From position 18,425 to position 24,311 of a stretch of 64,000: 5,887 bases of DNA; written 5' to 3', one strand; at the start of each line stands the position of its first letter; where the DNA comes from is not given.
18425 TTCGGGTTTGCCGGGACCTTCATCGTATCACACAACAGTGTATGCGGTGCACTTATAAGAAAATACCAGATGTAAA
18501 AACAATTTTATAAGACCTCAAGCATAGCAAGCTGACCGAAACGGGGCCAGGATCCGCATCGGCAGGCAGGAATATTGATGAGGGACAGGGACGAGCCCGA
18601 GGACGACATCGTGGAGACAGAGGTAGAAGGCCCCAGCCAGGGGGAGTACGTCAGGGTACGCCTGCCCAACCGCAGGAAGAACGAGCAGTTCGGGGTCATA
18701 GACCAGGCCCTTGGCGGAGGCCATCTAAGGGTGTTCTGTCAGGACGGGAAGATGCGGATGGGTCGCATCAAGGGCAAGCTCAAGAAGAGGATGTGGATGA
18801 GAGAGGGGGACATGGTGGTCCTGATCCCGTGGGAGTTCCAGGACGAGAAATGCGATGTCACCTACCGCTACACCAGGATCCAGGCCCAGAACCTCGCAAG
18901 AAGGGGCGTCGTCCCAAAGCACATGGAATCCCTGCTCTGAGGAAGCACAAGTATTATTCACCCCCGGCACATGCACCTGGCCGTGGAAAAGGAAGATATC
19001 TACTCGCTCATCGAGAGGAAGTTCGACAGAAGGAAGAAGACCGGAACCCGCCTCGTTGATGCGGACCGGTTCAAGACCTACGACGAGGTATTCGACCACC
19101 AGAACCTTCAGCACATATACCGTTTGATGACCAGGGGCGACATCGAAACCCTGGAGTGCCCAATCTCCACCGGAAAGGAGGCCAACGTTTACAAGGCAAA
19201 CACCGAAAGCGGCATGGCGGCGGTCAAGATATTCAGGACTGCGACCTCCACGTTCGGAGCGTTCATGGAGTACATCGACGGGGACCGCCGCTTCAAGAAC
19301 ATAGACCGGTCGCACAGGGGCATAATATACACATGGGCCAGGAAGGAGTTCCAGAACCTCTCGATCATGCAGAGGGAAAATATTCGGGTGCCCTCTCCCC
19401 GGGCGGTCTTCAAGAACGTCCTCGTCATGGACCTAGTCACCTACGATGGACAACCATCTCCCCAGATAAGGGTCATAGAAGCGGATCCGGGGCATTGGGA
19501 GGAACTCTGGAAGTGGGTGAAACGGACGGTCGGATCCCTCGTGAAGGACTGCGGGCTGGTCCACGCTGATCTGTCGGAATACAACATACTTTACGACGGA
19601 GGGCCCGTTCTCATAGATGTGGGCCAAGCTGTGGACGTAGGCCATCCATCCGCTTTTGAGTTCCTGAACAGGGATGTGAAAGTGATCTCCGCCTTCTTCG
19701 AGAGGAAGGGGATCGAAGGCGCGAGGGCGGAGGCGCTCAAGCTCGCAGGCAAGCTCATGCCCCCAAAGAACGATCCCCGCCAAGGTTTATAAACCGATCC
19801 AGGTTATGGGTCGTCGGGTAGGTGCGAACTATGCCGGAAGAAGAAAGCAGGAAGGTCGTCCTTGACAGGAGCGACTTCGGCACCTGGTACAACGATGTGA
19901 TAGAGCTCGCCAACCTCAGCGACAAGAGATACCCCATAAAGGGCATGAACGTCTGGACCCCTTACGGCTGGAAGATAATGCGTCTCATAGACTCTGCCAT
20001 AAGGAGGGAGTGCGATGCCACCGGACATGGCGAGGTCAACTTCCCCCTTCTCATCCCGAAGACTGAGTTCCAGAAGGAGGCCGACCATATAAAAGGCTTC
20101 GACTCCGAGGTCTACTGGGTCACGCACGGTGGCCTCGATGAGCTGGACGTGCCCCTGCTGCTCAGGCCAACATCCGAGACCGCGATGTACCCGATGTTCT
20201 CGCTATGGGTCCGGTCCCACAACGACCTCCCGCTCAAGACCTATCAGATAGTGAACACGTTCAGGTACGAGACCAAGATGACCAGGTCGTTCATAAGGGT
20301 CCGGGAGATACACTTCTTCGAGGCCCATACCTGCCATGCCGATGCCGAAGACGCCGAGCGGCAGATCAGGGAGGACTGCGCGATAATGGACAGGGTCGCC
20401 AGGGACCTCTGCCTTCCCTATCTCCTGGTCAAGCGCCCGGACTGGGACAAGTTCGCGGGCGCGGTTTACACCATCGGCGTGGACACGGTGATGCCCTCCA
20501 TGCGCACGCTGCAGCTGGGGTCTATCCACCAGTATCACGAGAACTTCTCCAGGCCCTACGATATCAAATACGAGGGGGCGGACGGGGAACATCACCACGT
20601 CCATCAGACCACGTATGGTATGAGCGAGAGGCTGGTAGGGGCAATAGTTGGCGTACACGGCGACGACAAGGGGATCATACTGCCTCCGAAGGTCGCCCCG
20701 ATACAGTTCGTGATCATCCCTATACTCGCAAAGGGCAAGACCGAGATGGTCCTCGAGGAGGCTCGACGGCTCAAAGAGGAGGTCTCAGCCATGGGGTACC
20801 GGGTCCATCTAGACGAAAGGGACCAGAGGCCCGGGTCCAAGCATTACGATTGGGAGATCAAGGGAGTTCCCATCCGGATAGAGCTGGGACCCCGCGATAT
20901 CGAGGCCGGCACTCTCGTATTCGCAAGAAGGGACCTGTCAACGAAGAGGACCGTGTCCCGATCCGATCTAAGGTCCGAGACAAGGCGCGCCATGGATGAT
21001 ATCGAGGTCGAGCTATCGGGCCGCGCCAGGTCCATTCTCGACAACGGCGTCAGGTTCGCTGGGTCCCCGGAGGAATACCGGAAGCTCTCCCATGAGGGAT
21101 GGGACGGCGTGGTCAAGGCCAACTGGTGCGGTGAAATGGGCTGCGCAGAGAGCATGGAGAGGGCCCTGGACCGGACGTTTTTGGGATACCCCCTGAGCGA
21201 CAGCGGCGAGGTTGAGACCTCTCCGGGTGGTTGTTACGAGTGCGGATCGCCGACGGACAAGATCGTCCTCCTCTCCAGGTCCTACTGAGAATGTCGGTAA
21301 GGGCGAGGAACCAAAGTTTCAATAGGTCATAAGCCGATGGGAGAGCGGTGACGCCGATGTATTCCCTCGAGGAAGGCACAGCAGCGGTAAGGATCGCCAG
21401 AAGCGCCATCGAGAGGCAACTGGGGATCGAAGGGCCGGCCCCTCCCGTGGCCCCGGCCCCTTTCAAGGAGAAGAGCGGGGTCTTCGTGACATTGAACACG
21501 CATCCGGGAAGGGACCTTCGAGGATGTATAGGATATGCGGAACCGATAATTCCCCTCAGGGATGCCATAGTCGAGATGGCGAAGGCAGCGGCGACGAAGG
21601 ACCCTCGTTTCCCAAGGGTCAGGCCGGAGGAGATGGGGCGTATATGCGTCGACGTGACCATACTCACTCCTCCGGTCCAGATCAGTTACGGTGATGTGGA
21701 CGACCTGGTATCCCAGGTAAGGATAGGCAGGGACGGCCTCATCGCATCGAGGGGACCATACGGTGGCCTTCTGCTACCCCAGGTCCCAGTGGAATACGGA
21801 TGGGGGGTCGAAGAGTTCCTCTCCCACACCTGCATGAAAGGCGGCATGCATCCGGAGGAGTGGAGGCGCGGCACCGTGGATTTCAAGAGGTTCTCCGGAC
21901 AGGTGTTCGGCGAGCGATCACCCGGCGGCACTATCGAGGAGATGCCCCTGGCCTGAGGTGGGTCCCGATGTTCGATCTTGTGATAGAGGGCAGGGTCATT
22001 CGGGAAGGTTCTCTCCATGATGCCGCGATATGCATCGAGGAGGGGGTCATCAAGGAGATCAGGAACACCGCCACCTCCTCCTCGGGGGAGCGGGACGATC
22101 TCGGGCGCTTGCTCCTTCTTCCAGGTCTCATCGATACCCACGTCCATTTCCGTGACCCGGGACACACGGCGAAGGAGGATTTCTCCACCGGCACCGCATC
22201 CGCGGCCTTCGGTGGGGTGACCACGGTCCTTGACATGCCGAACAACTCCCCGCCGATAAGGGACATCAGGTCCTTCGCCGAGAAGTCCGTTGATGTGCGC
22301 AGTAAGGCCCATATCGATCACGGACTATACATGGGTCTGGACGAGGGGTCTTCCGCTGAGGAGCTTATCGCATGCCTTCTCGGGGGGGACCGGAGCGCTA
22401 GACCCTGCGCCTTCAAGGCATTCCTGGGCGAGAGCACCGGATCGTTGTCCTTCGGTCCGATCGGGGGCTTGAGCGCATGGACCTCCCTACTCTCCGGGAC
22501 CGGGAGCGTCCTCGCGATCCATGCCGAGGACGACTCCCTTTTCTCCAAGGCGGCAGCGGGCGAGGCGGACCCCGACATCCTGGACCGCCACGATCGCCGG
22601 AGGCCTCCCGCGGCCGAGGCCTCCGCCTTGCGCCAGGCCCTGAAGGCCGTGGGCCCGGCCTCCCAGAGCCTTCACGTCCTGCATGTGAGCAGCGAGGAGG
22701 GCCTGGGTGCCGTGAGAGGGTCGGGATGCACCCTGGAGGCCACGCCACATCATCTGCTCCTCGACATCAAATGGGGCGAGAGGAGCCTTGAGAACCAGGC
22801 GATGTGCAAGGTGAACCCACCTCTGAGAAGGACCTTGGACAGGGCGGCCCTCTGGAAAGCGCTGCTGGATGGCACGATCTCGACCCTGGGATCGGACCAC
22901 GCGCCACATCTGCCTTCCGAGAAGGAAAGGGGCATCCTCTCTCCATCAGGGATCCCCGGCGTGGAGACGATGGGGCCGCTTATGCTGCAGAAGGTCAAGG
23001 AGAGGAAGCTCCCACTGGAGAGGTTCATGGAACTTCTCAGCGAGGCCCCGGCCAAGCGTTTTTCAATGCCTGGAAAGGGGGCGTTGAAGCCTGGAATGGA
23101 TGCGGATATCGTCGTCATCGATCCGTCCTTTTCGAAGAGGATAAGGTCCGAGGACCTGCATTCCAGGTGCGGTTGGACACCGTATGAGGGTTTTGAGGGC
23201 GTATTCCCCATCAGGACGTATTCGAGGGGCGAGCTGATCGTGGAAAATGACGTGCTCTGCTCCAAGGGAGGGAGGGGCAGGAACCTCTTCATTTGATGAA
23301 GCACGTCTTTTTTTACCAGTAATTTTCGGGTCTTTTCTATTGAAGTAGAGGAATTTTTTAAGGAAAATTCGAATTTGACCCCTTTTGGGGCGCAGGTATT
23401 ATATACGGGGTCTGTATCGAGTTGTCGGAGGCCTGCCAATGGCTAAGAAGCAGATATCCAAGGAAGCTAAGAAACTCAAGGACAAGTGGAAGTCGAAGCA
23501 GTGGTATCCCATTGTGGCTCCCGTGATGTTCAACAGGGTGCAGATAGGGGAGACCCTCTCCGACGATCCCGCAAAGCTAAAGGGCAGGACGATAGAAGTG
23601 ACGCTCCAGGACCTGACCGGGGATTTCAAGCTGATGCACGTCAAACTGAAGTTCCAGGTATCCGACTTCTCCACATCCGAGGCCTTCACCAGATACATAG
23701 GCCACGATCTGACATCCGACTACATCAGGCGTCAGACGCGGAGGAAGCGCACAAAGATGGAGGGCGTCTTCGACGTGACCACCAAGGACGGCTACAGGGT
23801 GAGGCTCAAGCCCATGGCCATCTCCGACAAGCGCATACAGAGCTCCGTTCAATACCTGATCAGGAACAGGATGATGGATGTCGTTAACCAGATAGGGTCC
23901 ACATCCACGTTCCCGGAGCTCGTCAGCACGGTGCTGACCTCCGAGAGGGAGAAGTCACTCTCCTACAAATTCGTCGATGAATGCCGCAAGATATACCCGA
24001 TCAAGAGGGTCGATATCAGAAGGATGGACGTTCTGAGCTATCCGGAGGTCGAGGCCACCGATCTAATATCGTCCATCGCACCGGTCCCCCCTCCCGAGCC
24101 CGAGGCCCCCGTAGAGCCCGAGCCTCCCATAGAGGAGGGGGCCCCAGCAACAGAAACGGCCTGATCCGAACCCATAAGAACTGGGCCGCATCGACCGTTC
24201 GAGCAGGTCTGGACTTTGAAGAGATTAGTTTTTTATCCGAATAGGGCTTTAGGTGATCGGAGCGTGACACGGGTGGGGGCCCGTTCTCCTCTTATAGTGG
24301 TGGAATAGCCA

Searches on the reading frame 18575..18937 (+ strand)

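Call 37: search_protein_families(library=pfam, proteins=[window:18575-18937:+], max_evalue=0.001)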
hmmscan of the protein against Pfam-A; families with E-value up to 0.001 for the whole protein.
window:18575-18937:+ (121 aa): 1 family
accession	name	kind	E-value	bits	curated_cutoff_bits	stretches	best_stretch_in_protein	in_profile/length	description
PF01176.25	eIF-1a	-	3.1e-21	75.2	30.2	1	36-98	1-64/64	Translation initiation factor 1A / IF-1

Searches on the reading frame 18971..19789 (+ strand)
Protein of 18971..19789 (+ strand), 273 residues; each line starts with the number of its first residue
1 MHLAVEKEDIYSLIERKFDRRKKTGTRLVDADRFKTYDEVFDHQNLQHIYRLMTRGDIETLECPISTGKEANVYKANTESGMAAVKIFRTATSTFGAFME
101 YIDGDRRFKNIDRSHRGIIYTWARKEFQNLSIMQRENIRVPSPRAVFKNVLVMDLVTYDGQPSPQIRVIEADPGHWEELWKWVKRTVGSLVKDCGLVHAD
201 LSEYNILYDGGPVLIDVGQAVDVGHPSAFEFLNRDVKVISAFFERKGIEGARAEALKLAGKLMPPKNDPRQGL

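Call 36: search_protein_families(library=pfam, proteins=[window:18971-19789:+], max_evalue=0.001)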
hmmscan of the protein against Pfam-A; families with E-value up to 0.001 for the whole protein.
window:18971-19789:+ (273 aa): 2 families
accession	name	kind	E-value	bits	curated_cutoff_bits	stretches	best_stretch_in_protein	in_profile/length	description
PF01163.29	RIO1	-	2.8e-54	184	22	1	72-250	1-181/187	RIO domain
PF01636.29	APH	-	0.00044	20.5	23.2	0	174-220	149-197/239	Phosphotransferase enzyme family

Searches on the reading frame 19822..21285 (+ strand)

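Call 37: search_protein_families(library=pfam, proteins=[window:19822-21285:+], max_evalue=0.001)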
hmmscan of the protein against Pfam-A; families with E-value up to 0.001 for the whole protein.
window:19822-21285:+ (488 aa): 3 families
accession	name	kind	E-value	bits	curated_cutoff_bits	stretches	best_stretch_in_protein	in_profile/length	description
PF00587.30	tRNA-synt_2b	-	4e-29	102.4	29.3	1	98-277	1-177/179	tRNA synthetase class II core domain (G, H, P, S and T)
PF03129.25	HGTP_anticodon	-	2.6e-17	63.2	21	1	295-385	1-89/94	Anticodon binding domain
PF09180.16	ProRS-C_1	-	3.4e-10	40.4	31.5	1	429-488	12-71/71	Prolyl-tRNA synthetase, C-terminal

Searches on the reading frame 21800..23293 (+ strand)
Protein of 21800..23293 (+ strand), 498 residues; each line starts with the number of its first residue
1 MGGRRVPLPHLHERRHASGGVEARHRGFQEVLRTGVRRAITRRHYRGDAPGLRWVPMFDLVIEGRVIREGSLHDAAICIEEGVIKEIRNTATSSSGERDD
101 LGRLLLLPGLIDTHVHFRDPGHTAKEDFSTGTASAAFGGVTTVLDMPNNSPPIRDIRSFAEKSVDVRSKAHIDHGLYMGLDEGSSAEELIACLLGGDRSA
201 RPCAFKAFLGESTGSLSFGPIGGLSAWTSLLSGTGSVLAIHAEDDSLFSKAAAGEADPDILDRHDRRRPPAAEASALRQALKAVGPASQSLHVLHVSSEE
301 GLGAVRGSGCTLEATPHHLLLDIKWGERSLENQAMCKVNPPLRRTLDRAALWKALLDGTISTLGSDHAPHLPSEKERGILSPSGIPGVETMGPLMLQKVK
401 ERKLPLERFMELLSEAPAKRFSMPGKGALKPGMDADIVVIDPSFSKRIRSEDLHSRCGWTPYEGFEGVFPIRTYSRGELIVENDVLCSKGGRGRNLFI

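Call 3: search_protein_families(library=pfam, proteins=[window:21800-23293:+], max_evalue=1)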
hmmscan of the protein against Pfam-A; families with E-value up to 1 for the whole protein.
window:21800-23293:+ (498 aa): 2 families
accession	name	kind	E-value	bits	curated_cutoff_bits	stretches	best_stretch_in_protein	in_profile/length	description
PF01979.26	Amidohydro_1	-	6.8e-23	81.9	25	2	308-443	197-325/345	Amidohydrolase family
PF07969.17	Amidohydro_3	-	2.8e-09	37.4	29.7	1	400-456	403-460/472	Amidohydrolase family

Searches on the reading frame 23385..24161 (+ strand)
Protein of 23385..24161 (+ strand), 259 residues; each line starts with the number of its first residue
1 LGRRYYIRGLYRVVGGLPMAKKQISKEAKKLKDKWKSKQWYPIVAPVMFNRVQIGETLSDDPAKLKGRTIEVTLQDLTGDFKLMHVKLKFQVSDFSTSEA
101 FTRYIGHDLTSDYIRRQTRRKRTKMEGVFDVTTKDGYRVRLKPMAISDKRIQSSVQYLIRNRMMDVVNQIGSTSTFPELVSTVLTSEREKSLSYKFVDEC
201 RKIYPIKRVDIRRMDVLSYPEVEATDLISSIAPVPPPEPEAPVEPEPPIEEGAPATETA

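Call 3: search_protein_families(library=pfam, proteins=[window:23385-24161:+], max_evalue=1)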
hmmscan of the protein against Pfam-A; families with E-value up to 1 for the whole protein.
window:23385-24161:+ (259 aa): 1 family
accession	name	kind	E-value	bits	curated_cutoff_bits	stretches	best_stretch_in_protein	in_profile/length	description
PF01015.23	Ribosomal_S3Ae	-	2.1e-62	210.5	29.3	1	27-220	2-191/191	Ribosomal S3Ae family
